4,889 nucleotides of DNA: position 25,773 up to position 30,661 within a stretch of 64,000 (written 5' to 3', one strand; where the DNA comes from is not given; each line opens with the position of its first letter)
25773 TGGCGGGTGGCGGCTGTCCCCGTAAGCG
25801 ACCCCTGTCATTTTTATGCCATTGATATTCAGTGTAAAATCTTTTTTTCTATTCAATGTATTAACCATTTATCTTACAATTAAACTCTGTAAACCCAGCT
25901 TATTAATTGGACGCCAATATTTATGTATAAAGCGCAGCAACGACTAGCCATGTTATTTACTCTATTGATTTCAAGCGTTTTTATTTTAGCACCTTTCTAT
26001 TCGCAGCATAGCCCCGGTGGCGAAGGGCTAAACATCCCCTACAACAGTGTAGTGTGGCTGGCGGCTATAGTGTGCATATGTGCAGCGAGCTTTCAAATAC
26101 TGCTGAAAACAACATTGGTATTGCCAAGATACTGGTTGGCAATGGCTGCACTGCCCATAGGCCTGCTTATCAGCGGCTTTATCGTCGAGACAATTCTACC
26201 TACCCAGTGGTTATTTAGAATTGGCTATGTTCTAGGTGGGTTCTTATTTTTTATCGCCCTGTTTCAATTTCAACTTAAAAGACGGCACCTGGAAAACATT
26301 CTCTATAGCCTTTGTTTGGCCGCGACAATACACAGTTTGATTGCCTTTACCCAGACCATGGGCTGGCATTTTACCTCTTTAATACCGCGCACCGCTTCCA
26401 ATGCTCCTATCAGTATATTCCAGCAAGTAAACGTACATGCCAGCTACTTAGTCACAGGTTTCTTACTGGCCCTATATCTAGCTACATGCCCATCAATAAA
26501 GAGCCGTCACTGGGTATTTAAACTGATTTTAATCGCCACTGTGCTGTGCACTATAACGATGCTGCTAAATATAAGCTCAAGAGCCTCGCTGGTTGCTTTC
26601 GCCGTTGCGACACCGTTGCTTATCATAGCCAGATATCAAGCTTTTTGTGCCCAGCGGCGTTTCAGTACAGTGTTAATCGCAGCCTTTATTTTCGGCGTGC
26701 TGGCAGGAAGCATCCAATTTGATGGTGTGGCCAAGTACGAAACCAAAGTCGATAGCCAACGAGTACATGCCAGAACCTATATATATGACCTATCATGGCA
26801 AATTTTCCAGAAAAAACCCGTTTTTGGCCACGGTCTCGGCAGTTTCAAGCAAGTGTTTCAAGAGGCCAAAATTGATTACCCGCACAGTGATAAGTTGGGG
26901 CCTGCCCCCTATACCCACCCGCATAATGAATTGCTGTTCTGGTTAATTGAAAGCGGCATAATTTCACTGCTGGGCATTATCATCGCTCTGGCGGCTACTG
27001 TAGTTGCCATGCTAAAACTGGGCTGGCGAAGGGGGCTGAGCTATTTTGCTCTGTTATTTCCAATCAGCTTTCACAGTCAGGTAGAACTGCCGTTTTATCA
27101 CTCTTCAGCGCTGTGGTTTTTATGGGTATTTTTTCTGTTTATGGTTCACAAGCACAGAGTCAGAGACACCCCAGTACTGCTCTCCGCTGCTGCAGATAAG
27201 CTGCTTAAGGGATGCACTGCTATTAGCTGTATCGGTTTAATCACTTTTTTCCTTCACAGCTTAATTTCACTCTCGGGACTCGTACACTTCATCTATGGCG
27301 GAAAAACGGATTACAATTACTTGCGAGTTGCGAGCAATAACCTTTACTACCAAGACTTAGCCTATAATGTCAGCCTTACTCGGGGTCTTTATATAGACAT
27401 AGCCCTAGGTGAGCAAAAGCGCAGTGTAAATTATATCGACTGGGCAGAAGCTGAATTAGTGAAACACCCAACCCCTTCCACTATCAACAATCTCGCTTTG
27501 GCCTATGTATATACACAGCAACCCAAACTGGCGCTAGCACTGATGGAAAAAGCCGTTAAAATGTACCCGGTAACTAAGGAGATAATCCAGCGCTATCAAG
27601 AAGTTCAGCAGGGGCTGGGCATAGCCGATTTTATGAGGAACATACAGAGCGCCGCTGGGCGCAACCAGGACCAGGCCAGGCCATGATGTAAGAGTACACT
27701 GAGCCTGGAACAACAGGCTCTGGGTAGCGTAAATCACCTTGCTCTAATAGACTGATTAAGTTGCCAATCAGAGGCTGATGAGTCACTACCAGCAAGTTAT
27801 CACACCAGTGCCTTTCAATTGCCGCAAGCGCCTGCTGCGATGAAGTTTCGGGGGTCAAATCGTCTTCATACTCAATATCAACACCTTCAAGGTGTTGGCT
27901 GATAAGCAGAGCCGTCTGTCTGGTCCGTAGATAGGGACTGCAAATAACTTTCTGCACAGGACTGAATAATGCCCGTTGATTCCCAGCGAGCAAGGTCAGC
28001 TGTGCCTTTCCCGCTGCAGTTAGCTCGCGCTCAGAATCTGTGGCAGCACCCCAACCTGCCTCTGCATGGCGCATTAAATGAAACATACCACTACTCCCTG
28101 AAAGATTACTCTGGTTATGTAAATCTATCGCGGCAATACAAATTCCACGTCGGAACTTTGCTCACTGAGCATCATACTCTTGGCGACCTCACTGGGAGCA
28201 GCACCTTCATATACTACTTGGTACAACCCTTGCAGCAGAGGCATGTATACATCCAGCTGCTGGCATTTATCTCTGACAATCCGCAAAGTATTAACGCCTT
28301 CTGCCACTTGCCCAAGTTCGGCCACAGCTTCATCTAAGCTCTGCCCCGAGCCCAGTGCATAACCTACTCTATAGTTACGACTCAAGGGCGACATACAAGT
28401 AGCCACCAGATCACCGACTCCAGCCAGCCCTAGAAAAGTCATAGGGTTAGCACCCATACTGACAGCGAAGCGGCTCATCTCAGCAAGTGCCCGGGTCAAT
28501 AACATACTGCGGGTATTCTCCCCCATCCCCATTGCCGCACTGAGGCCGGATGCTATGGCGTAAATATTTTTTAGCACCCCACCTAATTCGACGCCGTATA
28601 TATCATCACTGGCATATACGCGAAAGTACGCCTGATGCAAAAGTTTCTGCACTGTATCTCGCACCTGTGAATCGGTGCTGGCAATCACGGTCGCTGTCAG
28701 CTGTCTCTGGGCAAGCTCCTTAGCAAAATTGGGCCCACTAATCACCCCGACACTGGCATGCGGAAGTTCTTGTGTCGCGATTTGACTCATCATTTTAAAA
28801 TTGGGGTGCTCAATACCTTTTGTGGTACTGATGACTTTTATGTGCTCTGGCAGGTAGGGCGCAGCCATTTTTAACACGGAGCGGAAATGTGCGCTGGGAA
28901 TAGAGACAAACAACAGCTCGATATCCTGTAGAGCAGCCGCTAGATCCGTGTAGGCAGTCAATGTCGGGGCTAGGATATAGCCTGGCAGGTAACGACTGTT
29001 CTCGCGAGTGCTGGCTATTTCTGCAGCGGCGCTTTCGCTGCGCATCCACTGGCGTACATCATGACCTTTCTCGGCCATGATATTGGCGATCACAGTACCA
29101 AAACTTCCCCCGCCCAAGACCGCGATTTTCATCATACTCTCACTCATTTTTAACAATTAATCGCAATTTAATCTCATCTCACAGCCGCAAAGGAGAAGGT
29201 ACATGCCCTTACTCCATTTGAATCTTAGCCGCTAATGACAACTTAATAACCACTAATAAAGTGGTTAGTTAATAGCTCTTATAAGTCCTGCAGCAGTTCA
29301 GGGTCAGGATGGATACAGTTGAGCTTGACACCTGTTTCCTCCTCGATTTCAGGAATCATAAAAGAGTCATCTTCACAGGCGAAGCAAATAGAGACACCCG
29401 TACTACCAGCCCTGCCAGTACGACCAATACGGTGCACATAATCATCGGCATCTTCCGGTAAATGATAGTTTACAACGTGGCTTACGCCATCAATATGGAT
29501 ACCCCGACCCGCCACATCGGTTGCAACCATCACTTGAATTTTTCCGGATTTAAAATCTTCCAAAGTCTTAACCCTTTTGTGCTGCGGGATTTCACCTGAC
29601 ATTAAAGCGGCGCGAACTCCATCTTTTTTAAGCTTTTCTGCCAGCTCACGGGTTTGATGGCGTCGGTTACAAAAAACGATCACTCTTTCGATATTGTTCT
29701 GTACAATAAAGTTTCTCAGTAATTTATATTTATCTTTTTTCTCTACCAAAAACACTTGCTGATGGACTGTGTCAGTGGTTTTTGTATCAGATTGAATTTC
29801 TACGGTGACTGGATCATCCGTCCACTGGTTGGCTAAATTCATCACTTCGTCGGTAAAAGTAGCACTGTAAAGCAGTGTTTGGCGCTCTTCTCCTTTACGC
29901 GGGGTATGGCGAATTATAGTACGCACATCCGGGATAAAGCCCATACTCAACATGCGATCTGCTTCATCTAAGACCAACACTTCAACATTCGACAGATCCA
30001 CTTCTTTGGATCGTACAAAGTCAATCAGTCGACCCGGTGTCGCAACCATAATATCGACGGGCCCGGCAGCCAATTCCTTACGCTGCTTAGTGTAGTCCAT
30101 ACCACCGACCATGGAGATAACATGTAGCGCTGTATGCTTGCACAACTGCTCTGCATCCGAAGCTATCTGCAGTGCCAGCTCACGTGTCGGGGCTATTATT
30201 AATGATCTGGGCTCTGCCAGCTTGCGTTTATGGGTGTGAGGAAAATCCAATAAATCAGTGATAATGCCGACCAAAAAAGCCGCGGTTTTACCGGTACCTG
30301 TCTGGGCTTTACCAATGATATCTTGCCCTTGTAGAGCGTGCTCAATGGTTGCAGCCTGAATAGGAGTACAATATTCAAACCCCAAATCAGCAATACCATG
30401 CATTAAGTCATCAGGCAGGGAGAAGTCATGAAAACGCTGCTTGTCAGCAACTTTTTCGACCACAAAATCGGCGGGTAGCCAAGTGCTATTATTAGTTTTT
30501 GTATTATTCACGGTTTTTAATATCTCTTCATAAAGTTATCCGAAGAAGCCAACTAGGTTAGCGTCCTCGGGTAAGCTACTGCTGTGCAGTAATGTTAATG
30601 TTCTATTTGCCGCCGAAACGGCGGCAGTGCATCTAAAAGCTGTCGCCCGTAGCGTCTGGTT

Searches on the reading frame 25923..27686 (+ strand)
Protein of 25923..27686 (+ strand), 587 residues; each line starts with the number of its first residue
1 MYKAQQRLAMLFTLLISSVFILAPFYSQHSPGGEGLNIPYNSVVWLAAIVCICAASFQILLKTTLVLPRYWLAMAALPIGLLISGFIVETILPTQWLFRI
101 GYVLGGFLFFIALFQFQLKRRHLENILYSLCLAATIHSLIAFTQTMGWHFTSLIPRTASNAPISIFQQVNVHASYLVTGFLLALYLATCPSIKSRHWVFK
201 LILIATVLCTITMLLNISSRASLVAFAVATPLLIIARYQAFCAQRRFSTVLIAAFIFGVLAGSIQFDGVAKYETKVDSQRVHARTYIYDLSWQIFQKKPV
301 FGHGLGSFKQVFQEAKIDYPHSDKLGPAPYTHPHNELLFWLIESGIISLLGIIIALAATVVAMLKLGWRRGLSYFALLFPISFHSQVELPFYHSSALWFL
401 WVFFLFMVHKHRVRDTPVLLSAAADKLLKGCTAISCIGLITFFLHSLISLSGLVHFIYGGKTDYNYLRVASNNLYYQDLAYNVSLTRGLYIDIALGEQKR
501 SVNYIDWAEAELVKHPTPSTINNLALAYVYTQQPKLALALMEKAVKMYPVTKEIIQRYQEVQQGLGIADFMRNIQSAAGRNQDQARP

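Call 85: search_protein_families(library=pfam, proteins=[window:25923-27686:+], max_evalue=0.00001)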
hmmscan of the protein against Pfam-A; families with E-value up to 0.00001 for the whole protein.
window:25923-27686:+ (587 aa): 2 families
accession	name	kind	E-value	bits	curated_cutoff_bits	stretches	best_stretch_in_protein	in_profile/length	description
PF04932.20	Wzy_C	-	2e-21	76.8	31.7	1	206-352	2-148/149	O-Antigen ligase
PF11846.14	Wzy_C_2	-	1.6e-18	67.8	28.5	1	375-558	4-186/191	Virulence factor membrane-bound polymerase, C-terminal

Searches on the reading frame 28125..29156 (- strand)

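Call 85: search_protein_families(library=pfam, proteins=[window:28125-29156:-], max_evalue=0.00001)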
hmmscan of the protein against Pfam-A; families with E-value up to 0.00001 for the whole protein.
window:28125-29156:- (343 aa): 6 families
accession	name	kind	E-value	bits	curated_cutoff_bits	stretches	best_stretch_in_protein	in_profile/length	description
PF07479.19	NAD_Gly3P_dh_C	-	6.8e-53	179.1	25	1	185-325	1-141/142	NAD-dependent glycerol-3-phosphate dehydrogenase C-terminus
PF01210.29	NAD_Gly3P_dh_N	-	7.7e-51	172.6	23.1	1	10-164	1-156/158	NAD-dependent glycerol-3-phosphate dehydrogenase N-terminus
PF20618.3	GPD_NAD_C_bact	-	1e-18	68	27.6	1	245-309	1-64/66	Bacterial GPD, NAD-dependent C-terminal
PF02558.23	ApbA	-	2.7e-09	37.2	22.2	1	11-118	1-106/150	Ketopantoate reductase PanE/ApbA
PF03807.23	F420_oxidored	-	2.1e-08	35.1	21.6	1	10-113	1-93/94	NADP oxidoreductase coenzyme F420-dependent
PF03446.21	NAD_binding_2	-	6.3e-06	26.7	21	0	10-174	1-150/161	NAD binding domain of 6-phosphogluconate dehydrogenase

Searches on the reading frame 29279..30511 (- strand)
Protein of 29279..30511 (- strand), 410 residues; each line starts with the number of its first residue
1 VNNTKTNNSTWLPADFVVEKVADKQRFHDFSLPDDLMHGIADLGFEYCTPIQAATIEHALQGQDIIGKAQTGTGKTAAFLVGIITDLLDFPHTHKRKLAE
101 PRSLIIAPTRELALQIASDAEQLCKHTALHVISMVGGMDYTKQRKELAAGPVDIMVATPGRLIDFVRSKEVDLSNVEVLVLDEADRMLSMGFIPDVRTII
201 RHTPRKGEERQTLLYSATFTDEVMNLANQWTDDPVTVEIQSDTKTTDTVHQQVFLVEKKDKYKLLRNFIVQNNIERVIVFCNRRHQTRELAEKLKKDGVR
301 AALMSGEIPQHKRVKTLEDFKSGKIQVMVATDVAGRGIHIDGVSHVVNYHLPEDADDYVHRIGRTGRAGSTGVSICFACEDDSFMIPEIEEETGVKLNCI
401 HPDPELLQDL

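Call 85: search_protein_families(library=pfam, proteins=[window:29279-30511:-], max_evalue=0.00001)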
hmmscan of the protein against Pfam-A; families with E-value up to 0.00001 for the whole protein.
window:29279-30511:- (410 aa): 3 families
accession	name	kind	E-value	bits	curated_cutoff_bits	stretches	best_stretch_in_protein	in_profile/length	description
PF00270.35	DEAD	-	1.4e-48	165.2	26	1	49-225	1-166/167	DEAD/DEAH box helicase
PF00271.37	Helicase_C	-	5.3e-33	114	23.5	1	261-369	2-110/110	Helicase conserved C-terminal domain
PF04851.21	ResIII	-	2.1e-06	28.2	22.5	0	63-203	24-150/164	Type III restriction enzyme, res subunit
